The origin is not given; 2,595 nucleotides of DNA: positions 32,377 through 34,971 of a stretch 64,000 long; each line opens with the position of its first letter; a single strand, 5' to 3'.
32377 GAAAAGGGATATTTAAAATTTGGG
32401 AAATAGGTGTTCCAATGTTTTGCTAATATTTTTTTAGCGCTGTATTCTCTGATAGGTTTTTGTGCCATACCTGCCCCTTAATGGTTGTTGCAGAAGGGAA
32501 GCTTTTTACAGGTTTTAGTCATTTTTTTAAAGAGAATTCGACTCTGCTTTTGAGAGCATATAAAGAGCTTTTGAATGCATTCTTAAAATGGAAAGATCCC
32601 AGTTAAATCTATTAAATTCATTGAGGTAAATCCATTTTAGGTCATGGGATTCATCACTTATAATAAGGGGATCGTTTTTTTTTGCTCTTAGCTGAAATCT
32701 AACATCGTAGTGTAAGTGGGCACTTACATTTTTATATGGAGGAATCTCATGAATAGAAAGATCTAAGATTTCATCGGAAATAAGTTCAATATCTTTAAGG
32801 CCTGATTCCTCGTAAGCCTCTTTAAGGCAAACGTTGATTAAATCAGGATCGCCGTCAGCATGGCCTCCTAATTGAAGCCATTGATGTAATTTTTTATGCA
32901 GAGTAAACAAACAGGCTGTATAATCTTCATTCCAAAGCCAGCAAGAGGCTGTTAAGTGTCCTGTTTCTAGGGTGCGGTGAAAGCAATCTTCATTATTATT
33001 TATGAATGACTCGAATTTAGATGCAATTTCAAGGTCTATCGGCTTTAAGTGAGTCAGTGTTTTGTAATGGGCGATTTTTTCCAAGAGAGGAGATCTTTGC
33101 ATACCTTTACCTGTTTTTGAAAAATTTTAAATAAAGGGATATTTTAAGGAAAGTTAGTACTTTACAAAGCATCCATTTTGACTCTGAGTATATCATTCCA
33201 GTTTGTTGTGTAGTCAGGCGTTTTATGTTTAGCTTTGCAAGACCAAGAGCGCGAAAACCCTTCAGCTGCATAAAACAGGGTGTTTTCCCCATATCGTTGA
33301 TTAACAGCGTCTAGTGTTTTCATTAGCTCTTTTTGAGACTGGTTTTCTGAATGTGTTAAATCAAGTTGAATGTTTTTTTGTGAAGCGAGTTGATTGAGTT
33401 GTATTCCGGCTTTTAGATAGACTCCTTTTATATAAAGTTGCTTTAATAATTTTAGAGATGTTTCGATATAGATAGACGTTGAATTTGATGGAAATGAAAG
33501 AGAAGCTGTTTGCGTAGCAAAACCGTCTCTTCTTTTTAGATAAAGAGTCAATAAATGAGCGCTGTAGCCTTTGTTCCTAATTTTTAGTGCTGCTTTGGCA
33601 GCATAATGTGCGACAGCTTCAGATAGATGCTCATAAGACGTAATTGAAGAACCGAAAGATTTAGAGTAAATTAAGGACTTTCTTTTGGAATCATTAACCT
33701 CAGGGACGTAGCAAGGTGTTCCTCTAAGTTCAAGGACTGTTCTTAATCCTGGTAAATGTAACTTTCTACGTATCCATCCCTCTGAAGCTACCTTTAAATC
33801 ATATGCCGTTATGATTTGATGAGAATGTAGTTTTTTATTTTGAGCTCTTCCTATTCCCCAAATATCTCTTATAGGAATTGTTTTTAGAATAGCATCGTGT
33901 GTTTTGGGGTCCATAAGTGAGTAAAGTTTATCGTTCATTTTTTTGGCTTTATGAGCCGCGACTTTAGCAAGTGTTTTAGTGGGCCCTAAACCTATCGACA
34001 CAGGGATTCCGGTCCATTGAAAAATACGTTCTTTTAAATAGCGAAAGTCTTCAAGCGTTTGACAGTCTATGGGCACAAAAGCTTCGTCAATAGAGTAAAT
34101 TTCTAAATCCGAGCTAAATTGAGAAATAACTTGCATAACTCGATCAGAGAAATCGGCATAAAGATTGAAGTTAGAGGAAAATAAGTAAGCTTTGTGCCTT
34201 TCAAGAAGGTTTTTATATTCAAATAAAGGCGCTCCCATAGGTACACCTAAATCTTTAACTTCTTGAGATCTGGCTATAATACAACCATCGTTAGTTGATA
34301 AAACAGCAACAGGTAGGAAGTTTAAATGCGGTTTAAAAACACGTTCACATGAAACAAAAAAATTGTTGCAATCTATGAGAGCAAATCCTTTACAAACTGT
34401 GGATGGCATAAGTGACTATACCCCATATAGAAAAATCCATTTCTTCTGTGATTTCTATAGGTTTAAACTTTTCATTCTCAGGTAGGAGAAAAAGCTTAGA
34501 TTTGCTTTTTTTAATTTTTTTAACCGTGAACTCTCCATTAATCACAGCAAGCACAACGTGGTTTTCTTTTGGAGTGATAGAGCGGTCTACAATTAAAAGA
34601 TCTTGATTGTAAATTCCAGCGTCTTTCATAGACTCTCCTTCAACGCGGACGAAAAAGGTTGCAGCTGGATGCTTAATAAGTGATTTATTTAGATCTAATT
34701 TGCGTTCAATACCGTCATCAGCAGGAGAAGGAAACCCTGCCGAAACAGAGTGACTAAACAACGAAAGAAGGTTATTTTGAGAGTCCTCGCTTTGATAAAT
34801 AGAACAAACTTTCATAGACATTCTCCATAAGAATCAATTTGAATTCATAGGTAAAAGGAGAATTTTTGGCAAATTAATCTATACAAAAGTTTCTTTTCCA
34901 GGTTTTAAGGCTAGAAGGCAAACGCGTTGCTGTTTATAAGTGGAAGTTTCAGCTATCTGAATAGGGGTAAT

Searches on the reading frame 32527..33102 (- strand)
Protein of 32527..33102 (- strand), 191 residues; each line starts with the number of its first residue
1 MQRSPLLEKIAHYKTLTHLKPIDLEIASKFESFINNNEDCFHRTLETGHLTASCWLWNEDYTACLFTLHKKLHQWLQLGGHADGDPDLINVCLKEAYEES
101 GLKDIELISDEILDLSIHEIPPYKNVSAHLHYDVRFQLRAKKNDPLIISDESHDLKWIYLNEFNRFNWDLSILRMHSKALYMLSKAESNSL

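Call 3: search_protein_families(library=pfam, proteins=[window:32527-33102:-])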
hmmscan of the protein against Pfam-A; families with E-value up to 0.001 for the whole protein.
window:32527-33102:- (191 aa): 1 family
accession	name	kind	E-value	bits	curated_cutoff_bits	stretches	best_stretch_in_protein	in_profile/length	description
PF00293.34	NUDIX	-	1.8e-05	25.2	21.1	1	49-167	3-122/134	NUDIX domain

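Call 57: search_protein_families(library=ncbifam, proteins=[window:32527-33102:-], max_evalue=1e-8)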
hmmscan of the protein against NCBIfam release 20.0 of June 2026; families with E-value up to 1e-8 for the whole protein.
window:32527-33102:- (191 aa): 0 families

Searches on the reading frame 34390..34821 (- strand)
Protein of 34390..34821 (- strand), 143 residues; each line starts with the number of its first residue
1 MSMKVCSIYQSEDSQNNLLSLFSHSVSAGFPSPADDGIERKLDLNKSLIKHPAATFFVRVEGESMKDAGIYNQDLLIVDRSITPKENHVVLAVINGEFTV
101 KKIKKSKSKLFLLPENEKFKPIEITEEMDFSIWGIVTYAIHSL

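Call 57: search_protein_families(library=ncbifam, proteins=[window:34390-34821:-], max_evalue=1e-8)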
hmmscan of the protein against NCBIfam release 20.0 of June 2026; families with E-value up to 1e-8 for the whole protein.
window:34390-34821:- (143 aa): 3 families
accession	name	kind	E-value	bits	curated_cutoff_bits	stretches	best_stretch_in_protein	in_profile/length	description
NF007621.2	PRK10276.1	subfamily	2.9e-49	165.9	110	1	27-141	1-115/115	translesion error-prone DNA polymerase V autoproteolytic subunit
TIGR00498.1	lexA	equivalog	1e-24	87.2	110.95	1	8-137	68-196/203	transcriptional repressor LexA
NF051876.1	transXXX_HumD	equivalog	1e-21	77.3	120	1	29-140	2-115/129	HumD family translesion DNA polymerase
